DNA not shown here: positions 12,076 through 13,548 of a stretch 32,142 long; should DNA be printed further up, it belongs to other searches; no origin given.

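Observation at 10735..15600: Re-wired Box-like CoA-thioester epoxidase cluster: short BoxB-like diiron protein, half-length BoxC-like crotonase, non-BoxA flavoprotein, orphan, 3-hydroxyacyl-CoA dehydrogenase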

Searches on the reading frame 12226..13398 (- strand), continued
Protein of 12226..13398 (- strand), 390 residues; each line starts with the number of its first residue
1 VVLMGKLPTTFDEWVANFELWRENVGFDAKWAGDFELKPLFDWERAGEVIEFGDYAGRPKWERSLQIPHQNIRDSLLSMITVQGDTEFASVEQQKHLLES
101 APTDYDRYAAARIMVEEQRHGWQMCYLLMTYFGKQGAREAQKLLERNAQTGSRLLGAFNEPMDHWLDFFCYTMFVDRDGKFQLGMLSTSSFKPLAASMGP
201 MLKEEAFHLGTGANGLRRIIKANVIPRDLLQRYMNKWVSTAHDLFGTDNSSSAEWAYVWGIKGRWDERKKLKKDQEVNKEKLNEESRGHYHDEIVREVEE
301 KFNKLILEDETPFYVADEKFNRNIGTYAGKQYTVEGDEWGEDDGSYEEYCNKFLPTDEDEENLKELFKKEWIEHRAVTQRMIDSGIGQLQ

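Call 45: search_protein_families(library=ncbifam, proteins=[L006:7650-9071:-, L006:6872-7645:-, L006:6366-6875:-, L006:5787-6338:+, L006:4774-5733:+, L006:3810-4694:+, L005:5263-6126:-, L005:6157-7389:-], max_evalue=0.00001)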
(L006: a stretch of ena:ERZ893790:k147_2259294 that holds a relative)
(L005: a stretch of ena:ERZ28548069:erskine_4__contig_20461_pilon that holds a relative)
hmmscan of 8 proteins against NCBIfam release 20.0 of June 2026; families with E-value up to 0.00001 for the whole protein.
L006:7650-9071:- (473 aa): 42 families (the best 25 are shown)
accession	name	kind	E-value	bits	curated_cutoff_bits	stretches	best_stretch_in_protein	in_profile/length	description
TIGR01804.1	BADH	equivalog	6.4e-136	453.5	668.6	1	3-467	2-467/467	betaine-aldehyde dehydrogenase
NF009725.0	PRK13252.1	equivalog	5.7e-124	414.2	593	1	3-473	11-481/488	betaine-aldehyde dehydrogenase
NF045735.1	PaDhStyDPseudo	equivalog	2.6e-121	405.6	850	1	1-471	5-481/483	phenylacetaldehyde dehydrogenase StyD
NF010000.0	PRK13473.1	subfamily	4.3e-117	391.6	615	1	1-472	5-473/475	aminobutyraldehyde dehydrogenase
TIGR02299.1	HpaE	equivalog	9.3e-112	374.1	638.35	1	2-472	4-477/488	5-carboxymethyl-2-hydroxymuconate semialdehyde dehydrogenase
NF045736.1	PaDhStyDRhodo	equivalog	2.5e-110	369.3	800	1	2-471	6-477/479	phenylacetaldehyde dehydrogenase StyD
NF050026.1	AcaldDHExaC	equivalog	1.5e-106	357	900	1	3-471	20-493/503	acetaldehyde dehydrogenase ExaC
TIGR01780.1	SSADH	subfamily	4.2e-105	352.2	646.35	1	18-467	1-448/448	succinate-semialdehyde dehydrogenase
NF052305.1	DioxValDhHalo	equivalog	2.9e-104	349.7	750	1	3-469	9-479/483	2,5-dioxovalerate dehydrogenase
NF007352.0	PRK09847.1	equivalog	3.8e-102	342.3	850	1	2-472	23-492/495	aldehyde dehydrogenase PuuC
NF006916.0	PRK09407.1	equivalog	6.6e-102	341.8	521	1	9-470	29-491/526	succinic semialdehyde dehydrogenase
NF042993.1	AlphKGSA_gudD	equivalog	1.3e-101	340.7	770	1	3-472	8-481/481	alpha-ketoglutaric semialdehyde dehydrogenase GucD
NF007497.0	PRK10090.1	equivalog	2.7e-101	339.7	500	1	1-470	9-476/480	aldehyde dehydrogenase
TIGR03216.1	OH_muco_semi_DH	equivalog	8.9e-101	337.9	693.25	1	3-473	5-481/481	2-hydroxymuconic semialdehyde dehydrogenase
NF040648.1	lactal_redase_Meth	equivalog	2.7e-98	330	650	1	1-471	1-462/463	lactaldehyde dehydrogenase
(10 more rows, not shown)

L006:6872-7645:- (257 aa): 72 families (the best 25 are shown)
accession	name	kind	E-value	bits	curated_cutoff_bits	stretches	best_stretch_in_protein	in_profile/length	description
NF046063.1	oxepin_alt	equivalog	4.4e-47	160.7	300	1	5-252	6-254/254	oxepin-CoA hydrolase, alternative type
NF005804.0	PRK07659.1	equivalog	4e-44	151.1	311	1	4-255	11-259/260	enoyl-CoA hydratase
NF005700.0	PRK07511.1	subfamily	1.4e-43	149.4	274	1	39-254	46-259/260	enoyl-CoA hydratase family protein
NF004635.0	PRK05981.1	equivalog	6.8e-42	143.8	351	1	4-253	9-263/266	enoyl-CoA hydratase/isomerase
NF005803.0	PRK07658.1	equivalog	4.5e-41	141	313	1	30-255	35-256/257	enoyl-CoA hydratase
NF006566.0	PRK09076.1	subfamily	1.1e-40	139.9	286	1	21-255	26-259/260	enoyl-CoA hydratase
NF004725.0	PRK06072.1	equivalog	1.7e-40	139.3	293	1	24-254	29-246/248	enoyl-CoA hydratase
TIGR02280.1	PaaB1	equivalog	5.7e-40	137.4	345.15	1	9-254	9-254/256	2-(1,2-epoxy-1,2-dihydrophenyl)acetyl-CoA isomerase PaaG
NF006699.0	PRK09245.1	subfamily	3.6e-39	134.6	354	1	30-255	38-265/266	crotonase/enoyl-CoA hydratase family protein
NF004525.0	PRK05870.1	equivalog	7.8e-38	130.8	285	1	8-239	12-240/249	enoyl-CoA hydratase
NF051848.1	EnCoAHydtEchA19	equivalog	8.2e-36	123.9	400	1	2-255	3-257/258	enoyl-CoA hydratase EchA19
NF004857.0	PRK06210.1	equivalog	3e-35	122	341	1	20-254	34-273/275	enoyl-CoA hydratase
NF006109.0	PRK08260.1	subfamily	5.1e-34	117.9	320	1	17-255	22-277/296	enoyl-CoA hydratase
NF004840.0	PRK06190.1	equivalog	4.1e-33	115.1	253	1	3-242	8-244/260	enoyl-CoA hydratase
NF005802.0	PRK07657.1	equivalog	3.8e-32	111.8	363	1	6-254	11-258/260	enoyl-CoA hydratase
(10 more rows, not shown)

L006:6366-6875:- (169 aa): 0 families

L006:5787-6338:+ (183 aa): 0 families

L006:4774-5733:+ (319 aa): 0 families

L006:3810-4694:+ (294 aa): 19 families
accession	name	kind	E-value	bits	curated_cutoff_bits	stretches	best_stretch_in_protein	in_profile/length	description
NF004474.0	PRK05808.1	subfamily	1.1e-95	320.2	408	1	1-283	1-282/283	3-hydroxybutyryl-CoA dehydrogenase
NF006722.0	PRK09260.1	equivalog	3.3e-95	318.6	429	1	4-287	3-285/289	3-hydroxyacyl-CoA dehydrogenase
NF006124.0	PRK08268.1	subfamily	1.5e-88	298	508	1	3-290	7-294/507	3-hydroxyacyl-CoA dehydrogenase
NF005715.0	PRK07530.1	equivalog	1.8e-79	267.2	420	1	3-285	4-285/292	3-hydroxybutyryl-CoA dehydrogenase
NF005875.0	PRK07819.1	subfamily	3.1e-79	266.4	319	1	3-283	5-286/287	3-hydroxybutyryl-CoA dehydrogenase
TIGR02279.1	PaaC-3OHAcCoADH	equivalog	2.3e-72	244.5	669.4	1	5-288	7-290/503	3-hydroxyacyl-CoA dehydrogenase PaaH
TIGR02441.1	fa_ox_alpha_mit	equivalog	1.4e-66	225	964.65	1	3-287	335-617/737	fatty acid oxidation complex subunit alpha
NF008363.0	PRK11154.1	equivalog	1.3e-64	218.6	869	1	3-286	309-589/708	fatty acid oxidation complex subunit alpha FadJ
NF004699.0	PRK06035.1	equivalog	1.3e-63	214.9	500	1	1-277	1-279/294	3-hydroxyacyl-CoA dehydrogenase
NF008727.0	PRK11730.1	equivalog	3.2e-61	207.6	870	1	4-286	314-595/717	fatty acid oxidation complex subunit alpha FadB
NF006143.0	PRK08293.1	equivalog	4.6e-57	193.5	312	1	2-284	3-288/291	3-hydroxyacyl-CoA dehydrogenase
TIGR02440.1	FadJ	equivalog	1.4e-54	185.6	968.45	1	3-286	304-584/699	fatty acid oxidation complex subunit alpha FadJ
NF042925.1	FHMPC_DH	equivalog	1e-50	172.8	500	1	5-288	2-285/304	5-formyl-3-hydroxy-2-methylpyridine 4-carboxylate 5-dehydrogenase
TIGR02437.1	FadB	equivalog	7e-50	170.1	933.55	1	5-285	315-594/714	fatty acid oxidation complex subunit alpha FadB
NF052272.1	Staph_FadB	exception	1.5e-47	162.3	999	1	1-282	1-287/752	3-hydroxyacyl-CoA dehydrogenase/crotonase FadB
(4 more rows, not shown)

L005:5263-6126:- (287 aa): 72 families (the best 25 are shown)
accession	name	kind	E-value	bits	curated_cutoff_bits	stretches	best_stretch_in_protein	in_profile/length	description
NF005803.0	PRK07658.1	equivalog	1.8e-53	181.6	313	1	48-287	23-257/257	enoyl-CoA hydratase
NF004475.0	PRK05809.1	subfamily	2.3e-47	161.7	394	1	48-286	26-259/260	short-chain-enoyl-CoA hydratase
NF006007.0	PRK08138.1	subfamily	3.7e-47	160.9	355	1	48-287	30-261/261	enoyl-CoA hydratase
NF006566.0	PRK09076.1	subfamily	7.5e-46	156.8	286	1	45-285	23-258/260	enoyl-CoA hydratase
NF051848.1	EnCoAHydtEchA19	equivalog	1.5e-45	155.8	400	1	48-286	22-257/258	enoyl-CoA hydratase EchA19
NF004517.0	PRK05862.1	equivalog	2.3e-44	151.8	396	1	48-285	26-255/257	enoyl-CoA hydratase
NF007239.0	PRK09674.1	equivalog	1.8e-42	145.6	371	1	48-287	26-257/257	2,3-dehydroadipyl-CoA hydratase PaaF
NF005802.0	PRK07657.1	equivalog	3.9e-41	141.3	363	1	47-287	25-260/260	enoyl-CoA hydratase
NF004634.0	PRK05980.1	equivalog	3.2e-34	118.5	375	1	65-285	42-261/263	crotonase/enoyl-CoA hydratase family protein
NF042430.2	EnCoAhydt_DpgD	equivalog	5.8e-34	117.7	400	1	52-286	23-257/258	enoyl-CoA-hydratase DpgD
TIGR02280.1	PaaB1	equivalog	9.1e-34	117.1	345.15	1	48-287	21-256/256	2-(1,2-epoxy-1,2-dihydrophenyl)acetyl-CoA isomerase PaaG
NF005864.0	PRK07799.1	equivalog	5e-33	114.4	316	1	48-286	30-265/266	crotonase/enoyl-CoA hydratase family protein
NF004781.0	PRK06127.1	subfamily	7.4e-33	114.3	291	1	48-287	33-269/269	enoyl-CoA hydratase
NF006100.0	PRK08252.1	subfamily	3.1e-32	112.1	282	1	48-287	25-254/254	crotonase/enoyl-CoA hydratase family protein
NF046063.1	oxepin_alt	equivalog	5e-32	111.4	300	1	48-282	22-253/254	oxepin-CoA hydrolase, alternative type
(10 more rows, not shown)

L005:6157-7389:- (410 aa): 1 family
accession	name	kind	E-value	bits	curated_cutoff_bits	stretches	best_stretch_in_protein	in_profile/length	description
TIGR03467.1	HpnE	equivalog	1.2e-06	28.1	283.05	1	7-42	1-36/430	hydroxysqualene dehydroxylase HpnE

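Call 51: find_related_loci(query=A5, collection=genome_contigs, flank=10000)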
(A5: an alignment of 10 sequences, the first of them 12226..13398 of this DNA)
Query A5 (390 aa) in genome_contigs; peptide patterns used: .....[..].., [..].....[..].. (x = any residue, [..] = any of these).
600 stretches matched a pattern (row limit reached: there are more); 594 encode a relative of the query (tblastn E <= 1e-3); the best 80 are kept; 80 distinct loci.
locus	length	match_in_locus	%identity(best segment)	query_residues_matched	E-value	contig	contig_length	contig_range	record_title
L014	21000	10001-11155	72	2-387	0e+0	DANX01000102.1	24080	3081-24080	MAG TPA_asm: Euryarchaeota archaeon UBA561 UBA561_contig_10903, whole genome shotgun sequence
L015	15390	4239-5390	73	3-387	0e+0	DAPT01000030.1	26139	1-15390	MAG TPA_asm: Euryarchaeota archaeon UBA124 UBA124_contig_15825, whole genome shotgun sequence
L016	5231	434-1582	72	4-387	0e+0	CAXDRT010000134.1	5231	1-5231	MAG TPA_asm: uncultured euryarchaeote isolate SRR5788080_concoct_82 genome assembly, contig: ERZ2439304.6525, whole geno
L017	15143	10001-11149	72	4-387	0e+0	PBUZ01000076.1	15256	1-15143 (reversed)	MAG: Methanobacteriota archaeon isolate RS440 64669, whole genome shotgun sequence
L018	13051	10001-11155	71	2-387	0e+0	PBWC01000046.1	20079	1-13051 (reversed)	MAG: Methanobacteriota archaeon isolate RS406 44685, whole genome shotgun sequence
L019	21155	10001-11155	69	2-387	0e+0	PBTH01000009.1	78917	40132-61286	MAG: Methanobacteriota archaeon isolate NP65 5424, whole genome shotgun sequence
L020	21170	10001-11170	96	1-390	0e+0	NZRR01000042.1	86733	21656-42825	MAG: Methanobacteriota archaeon isolate EAC30 69902, whole genome shotgun sequence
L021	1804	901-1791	80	4-300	1e-180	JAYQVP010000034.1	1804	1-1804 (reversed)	MAG: Poseidonia sp. isolate SD9010_S4_metabat_bins_sens.tsv.079 NODE_50504_length_1804_cov_18.493425, whole genome shotg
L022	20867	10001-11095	62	8-375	8e-154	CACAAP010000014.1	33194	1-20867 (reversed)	uncultured Candidatus Poseidoniales archaeon isolate AG-343-E09 genome assembly, contig: AG-343-E09_NODE_14, whole genom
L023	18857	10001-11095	62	8-375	1e-151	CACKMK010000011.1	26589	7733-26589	uncultured Candidatus Poseidoniales archaeon isolate AG-457-A01 genome assembly, contig: AG-457-A01_NODE_11, whole genom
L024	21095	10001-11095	60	8-375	4e-150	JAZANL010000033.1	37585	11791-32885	MAG: Thermoplasmatota archaeon isolate XB_MAG961 DB_MAG961_0033, whole genome shotgun sequence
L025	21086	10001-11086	61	11-375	2e-150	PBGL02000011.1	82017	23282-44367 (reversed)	MAG: Methanobacteriota archaeon isolate SP3063 MHASMcontig_259460, whole genome shotgun sequence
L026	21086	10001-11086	61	11-375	7e-150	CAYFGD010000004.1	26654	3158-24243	MAG TPA_asm: uncultured Candidatus Poseidoniales archaeon isolate ERP001736_co1_127 genome assembly, contig: NODE_703_le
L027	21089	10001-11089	59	10-375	6e-149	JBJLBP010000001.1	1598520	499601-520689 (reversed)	MAG: Candidatus Thalassarchaeaceae archaeon isolate LRMED-022 MGIIb-O1-LRMED-022-C1, whole genome shotgun sequence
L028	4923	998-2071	53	9-372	2e-125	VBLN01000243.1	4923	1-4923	MAG: Deltaproteobacteria bacterium isolate DP_36 14_1009_16_40cm_scaffold_95565, whole genome shotgun sequence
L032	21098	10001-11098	53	9-379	8e-124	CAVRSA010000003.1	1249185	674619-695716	MAG: Candidatus Acidoferrales bacterium isolate MFD04540.bin.1.88 genome assembly, contig: contig_18330, whole genome sh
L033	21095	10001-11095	54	10-375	4e-124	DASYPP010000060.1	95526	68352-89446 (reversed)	MAG TPA_asm: Gemmatimonadales bacterium isolate SMAG_U4459 k141_1092721, whole genome shotgun sequence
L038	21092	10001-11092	53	10-379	7e-122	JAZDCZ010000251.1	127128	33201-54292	MAG: Gemmatimonadota bacterium isolate LQ108M_Bin_24 LQ108M_Bin_24_scaffold_251, whole genome shotgun sequence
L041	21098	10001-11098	52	9-379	2e-121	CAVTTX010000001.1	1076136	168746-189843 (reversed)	MAG: Candidatus Acidoferrales bacterium isolate MFD09567.bin.2.23 genome assembly, contig: contig_25173, whole genome sh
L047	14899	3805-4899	53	3-373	1e-120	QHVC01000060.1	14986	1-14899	MAG: Gemmatimonadetes bacterium isolate AG13 14_1009_16_30cm_scaffold_7833_curated, whole genome shotgun sequence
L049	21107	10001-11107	54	3-378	1e-119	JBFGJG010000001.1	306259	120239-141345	MAG: Gemmatimonadales bacterium isolate Mix_sand03.2021.01.D.106 k141_331642_length_306259_cov_18.3777, whole genome sho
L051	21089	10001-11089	53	10-376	3e-119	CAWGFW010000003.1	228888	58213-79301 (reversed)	MAG: uncultured Acidobacteriaceae bacterium isolate MFD05512.bin.1.61 genome assembly, contig: contig_45134, whole genom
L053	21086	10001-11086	53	10-375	2e-118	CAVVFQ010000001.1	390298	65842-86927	MAG: uncultured Acidobacteriaceae bacterium isolate MFD01716.bin.1.115 genome assembly, contig: contig_20006, whole geno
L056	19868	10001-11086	50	4-372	2e-118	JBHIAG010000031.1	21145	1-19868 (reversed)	MAG: Terriglobia bacterium isolate K_3_bin.15 NODE_666_length_21145_cov_10.400948, whole genome shotgun sequence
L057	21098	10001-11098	53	4-372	2e-118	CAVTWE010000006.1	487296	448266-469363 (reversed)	MAG: Candidatus Eremiobacteraeota bacterium isolate MFD09603.bin.2.115 genome assembly, contig: contig_76928, whole geno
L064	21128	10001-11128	50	10-390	2e-117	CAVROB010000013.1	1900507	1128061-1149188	MAG: uncultured Acidobacteriota bacterium isolate MFD03399.bin.1.45 genome assembly, contig: contig_3979, whole genome s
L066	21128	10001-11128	51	10-390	7e-117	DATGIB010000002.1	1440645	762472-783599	MAG TPA_asm: Candidatus Sulfotelmatobacter sp. isolate SMAG_U9796 k141_830650, whole genome shotgun sequence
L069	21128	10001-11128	51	10-390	2e-116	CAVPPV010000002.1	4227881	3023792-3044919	MAG: uncultured Acidobacteriaceae bacterium isolate MFD00008.bin.1.117 genome assembly, contig: contig_4297, whole genom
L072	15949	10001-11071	50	9-372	4e-116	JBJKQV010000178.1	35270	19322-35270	MAG: Terriglobia bacterium isolate Bin_43 S1Ck127_1608137_flag_1_multi_7.0000_len_35270, whole genome shotgun sequence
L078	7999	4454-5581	49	10-390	4e-115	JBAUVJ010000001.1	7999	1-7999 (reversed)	MAG: Candidatus Sulfotelmatobacter sp. isolate MFD04227_ilm_asm_bin12 k127_158188, whole genome shotgun sequence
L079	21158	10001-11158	49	2-390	2e-115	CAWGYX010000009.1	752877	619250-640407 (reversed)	MAG: uncultured Acidobacteriota bacterium isolate MFD02248.bin.1.193 genome assembly, contig: contig_23797, whole genome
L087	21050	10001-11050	50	10-366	2e-114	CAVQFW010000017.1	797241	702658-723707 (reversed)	MAG: uncultured Acidobacteriota bacterium isolate MFD06526.bin.1.142 genome assembly, contig: contig_9, whole genome sho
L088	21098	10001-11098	49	9-379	6e-115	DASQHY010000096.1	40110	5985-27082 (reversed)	MAG TPA_asm: Candidatus Acidiferrales bacterium isolate SMAG_U11845 k141_528661, whole genome shotgun sequence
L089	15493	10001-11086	51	10-375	9e-114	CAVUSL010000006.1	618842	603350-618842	MAG: uncultured Acidobacteriota bacterium isolate MFD06085.bin.1.176 genome assembly, contig: contig_36130, whole genome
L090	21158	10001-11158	49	2-390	8e-114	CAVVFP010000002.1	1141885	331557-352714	MAG: uncultured Acidobacteriaceae bacterium isolate MFD01716.bin.1.5 genome assembly, contig: contig_5518, whole genome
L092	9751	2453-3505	49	9-366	3e-113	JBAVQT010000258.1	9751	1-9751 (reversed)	MAG: Candidatus Acidiferrales bacterium isolate MFD01639_ilm_asm_bin16 k127_244626, whole genome shotgun sequence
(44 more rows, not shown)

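Call 55: search_protein_families(library=pfam, proteins=[L064:6798-7502:+, L049:6580-8013:+, L089:5188-6291:+, L078:6880-7722:+, L051:2149-5454:+, L069:13438-16023:+, L088:16124-17143:+, L090:17410-18576:+, L053:2660-3790:+, L053:16122-17270:+], max_evalue=0.0001)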
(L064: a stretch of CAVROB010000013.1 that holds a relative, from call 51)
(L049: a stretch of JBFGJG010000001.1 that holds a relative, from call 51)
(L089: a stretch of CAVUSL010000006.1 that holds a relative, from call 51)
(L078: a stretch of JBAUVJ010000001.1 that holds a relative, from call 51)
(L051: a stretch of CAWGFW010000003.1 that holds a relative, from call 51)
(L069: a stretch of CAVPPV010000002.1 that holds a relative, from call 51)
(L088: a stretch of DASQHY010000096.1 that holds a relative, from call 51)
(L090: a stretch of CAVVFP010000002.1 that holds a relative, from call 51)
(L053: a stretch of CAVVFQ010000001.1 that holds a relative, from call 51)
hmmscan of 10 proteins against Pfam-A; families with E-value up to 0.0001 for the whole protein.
L064:6798-7502:+ (234 aa): 2 families
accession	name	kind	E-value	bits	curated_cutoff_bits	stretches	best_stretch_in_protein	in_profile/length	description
PF17932.6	TetR_C_24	-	1.4e-17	64.4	26.4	1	101-211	3-114/114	Tetracyclin repressor-like, C-terminal domain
PF00440.29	TetR_N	-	1e-12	48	24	1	34-77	1-44/47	Bacterial regulatory proteins, tetR family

L049:6580-8013:+ (477 aa): 1 family
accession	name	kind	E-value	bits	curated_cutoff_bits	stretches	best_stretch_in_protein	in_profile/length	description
PF00171.27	Aldedh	-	1.4e-181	604.5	23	1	11-472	1-461/461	Aldehyde dehydrogenase family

L089:5188-6291:+ (367 aa): 1 family
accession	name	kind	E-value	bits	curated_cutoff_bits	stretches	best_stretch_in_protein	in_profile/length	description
PF00701.28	DHDPS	-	1.7e-54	185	22.1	2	15-214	2-196/289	Dihydrodipicolinate synthetase family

L078:6880-7722:+ (280 aa): 1 family
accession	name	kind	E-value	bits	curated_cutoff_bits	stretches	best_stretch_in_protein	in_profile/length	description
PF04909.20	Amidohydro_2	-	5.4e-35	122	26.4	1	4-278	2-287/289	Amidohydrolase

L051:2149-5454:+ (1101 aa): 10 families
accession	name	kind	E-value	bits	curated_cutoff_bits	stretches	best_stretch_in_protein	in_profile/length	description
PF02786.22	CPSase_L_D2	-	9.2e-113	375.4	19.8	2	134-340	1-210/211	Carbamoyl-phosphate synthase L chain, ATP binding domain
PF25596.1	CPSase_L_D1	-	1e-91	303.2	27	2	561-676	2-117/118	Carbamoyl phosphate synthase preATP-grasp domain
PF02787.25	CPSase_L_D3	-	1.1e-25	89.9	26.6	1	426-504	2-79/80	Carbamoyl-phosphate synthetase large chain, oligomerisation domain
PF02142.27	MGS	-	5.9e-19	68.4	24.1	1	980-1065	2-94/94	MGS-like domain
PF02222.28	ATP-grasp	-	6e-11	42.8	27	1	687-836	2-147/179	ATP-grasp domain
PF01071.24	GARS_A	-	3.3e-10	40.6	27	1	683-786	4-112/194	Phosphoribosylglycinamide synthetase, ATP-grasp (A) domain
PF07478.18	Dala_Dala_lig_C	-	1.4e-09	38.2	24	0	688-838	2-161/204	D-ala D-ala ligase C-terminus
PF08443.16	RimK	-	4.4e-07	30.1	21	0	678-784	1-103/188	RimK-like ATP-grasp domain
PF13549.11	ATP-grasp_5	-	1.5e-05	24.9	27.6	0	686-720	17-51/221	ATP-grasp domain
PF15632.11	ATPgrasp_Ter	-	2.8e-05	24.3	29.1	0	817-890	51-112/131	ATP-grasp in the biosynthetic pathway with Ter operon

L069:13438-16023:+ (861 aa): 3 families
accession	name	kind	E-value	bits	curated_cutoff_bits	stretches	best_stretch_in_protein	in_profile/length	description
PF02738.23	MoCoBD_1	-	4.4e-78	262.2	27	1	143-393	1-244/244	Molybdopterin cofactor-binding domain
PF20256.3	MoCoBD_2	-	2.7e-73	247.4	27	1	419-745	3-283/283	Molybdopterin cofactor-binding domain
PF01315.27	Ald_Xan_dh_C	-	6.9e-31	107.3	31.3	1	21-127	1-110/110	Aldehyde oxidase and xanthine dehydrogenase, a/b hammerhead domain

L088:16124-17143:+ (339 aa): 2 families
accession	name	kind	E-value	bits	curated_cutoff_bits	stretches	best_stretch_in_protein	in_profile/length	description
PF00941.27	FAD_binding_5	-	4.9e-44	150.6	27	1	6-215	3-169/170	FAD binding domain in molybdopterin dehydrogenase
PF03450.22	CO_deh_flav_C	-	1.7e-14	54.2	25.5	1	224-325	3-102/102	CO dehydrogenase flavoprotein C-terminal domain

L090:17410-18576:+ (388 aa): 4 families
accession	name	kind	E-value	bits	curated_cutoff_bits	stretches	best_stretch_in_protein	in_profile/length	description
PF00266.25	Aminotran_5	-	4.5e-88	296.1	21.5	1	4-361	1-369/371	Aminotransferase class-V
PF01212.27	Beta_elim_lyase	-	1.6e-09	38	27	1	46-204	33-206/288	Beta-eliminating lyase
PF01041.23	DegT_DnrJ_EryC1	-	4.2e-07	29.9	19.8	1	66-178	43-151/360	DegT/DnrJ/EryC1/StrS aminotransferase family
PF00155.27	Aminotran_1_2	-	4e-06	26.7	19.7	1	47-165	44-175/361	Aminotransferase class I and II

L053:2660-3790:+ (376 aa): 3 families
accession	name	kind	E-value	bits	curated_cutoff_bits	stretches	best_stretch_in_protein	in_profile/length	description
PF00117.34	GATase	-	7e-55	186.1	22.8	1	193-370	2-190/190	Glutamine amidotransferase class-I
PF00988.28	CPSase_sm_chain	-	1.9e-50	170.3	27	1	5-130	1-126/126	Carbamoyl-phosphate synthase small chain, CPSase domain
PF07722.19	Peptidase_C26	-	1.8e-08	34.8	20.5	1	258-320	105-164/219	Peptidase C26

L053:16122-17270:+ (382 aa): 1 family
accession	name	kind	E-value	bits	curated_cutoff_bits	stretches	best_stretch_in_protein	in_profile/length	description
PF00285.26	Citrate_synt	-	1.4e-133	445.8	27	1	12-364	1-357/357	Citrate synthase, C-terminal domain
